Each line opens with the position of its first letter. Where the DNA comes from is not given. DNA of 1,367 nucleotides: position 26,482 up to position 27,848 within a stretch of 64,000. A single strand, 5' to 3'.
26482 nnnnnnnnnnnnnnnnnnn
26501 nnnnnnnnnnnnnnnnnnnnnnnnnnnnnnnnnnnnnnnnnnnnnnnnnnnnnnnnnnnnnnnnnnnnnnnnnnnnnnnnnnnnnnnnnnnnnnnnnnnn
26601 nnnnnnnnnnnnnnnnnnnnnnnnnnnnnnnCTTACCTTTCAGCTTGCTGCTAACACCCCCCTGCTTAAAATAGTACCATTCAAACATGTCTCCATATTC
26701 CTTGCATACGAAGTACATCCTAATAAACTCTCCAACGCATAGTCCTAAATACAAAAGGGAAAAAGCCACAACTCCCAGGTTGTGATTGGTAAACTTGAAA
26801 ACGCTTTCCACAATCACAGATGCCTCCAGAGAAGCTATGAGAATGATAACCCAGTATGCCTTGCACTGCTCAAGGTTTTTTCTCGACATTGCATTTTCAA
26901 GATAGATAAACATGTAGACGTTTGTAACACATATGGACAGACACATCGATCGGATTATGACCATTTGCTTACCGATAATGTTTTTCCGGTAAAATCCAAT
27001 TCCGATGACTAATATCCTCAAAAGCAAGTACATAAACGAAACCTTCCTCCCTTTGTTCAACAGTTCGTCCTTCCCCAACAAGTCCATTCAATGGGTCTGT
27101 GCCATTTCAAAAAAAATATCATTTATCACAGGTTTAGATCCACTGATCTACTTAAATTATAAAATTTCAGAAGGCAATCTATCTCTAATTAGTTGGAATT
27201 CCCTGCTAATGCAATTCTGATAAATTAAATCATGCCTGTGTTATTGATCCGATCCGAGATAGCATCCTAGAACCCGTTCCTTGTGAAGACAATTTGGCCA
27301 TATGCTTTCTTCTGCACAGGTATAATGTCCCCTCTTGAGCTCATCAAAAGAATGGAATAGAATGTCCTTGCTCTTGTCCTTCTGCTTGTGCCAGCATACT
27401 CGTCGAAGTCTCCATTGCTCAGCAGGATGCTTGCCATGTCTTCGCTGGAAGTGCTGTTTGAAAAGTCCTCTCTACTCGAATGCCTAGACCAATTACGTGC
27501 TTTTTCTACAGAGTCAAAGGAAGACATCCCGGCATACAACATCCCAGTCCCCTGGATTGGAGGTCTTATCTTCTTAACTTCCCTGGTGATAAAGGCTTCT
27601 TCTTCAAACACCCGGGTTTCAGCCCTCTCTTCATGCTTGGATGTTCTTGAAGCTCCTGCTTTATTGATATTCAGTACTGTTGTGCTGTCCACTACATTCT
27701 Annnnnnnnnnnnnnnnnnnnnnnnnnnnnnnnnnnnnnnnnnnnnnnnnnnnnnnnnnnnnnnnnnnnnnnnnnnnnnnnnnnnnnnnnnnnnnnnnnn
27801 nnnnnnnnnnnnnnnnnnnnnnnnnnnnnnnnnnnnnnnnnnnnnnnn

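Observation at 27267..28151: Rad21/Scc1 kleisin gene with a single in-frame TAG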

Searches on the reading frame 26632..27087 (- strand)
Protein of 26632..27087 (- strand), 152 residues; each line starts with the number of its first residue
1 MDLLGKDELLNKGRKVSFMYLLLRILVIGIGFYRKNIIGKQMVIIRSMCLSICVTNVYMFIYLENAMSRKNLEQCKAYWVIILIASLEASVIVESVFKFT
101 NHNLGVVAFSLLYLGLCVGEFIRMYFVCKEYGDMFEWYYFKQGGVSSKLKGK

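Call 5: search_protein_families(library=pfam, proteins=[window:26632-27087:-], max_evalue=1)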
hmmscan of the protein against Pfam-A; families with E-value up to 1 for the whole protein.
window:26632-27087:- (152 aa): 1 family
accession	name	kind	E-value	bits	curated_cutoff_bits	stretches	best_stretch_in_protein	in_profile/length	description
PF15128.11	T_cell_tran_alt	-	0.18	12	27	1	89-143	8-61/92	T-cell leukemia translocation-altered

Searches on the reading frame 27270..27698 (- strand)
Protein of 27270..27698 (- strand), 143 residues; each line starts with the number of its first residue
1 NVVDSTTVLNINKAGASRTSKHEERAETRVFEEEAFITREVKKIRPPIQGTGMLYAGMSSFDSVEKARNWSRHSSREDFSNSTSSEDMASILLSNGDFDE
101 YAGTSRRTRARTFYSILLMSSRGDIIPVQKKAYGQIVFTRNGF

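Call 5: search_protein_families(library=pfam, proteins=[window:27270-27698:-], max_evalue=1)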
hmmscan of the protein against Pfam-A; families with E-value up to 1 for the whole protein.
window:27270-27698:- (143 aa): 2 families
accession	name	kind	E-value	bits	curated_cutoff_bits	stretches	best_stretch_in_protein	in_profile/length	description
PF04824.21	Rad21_Rec8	-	1.1e-05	25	22.7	1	102-140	13-51/55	Conserved region of Rad21 / Rec8 like protein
PF01990.22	ATP-synt_F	-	0.014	16.1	23.5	1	51-123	11-77/91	ATP synthase (F/14-kDa) subunit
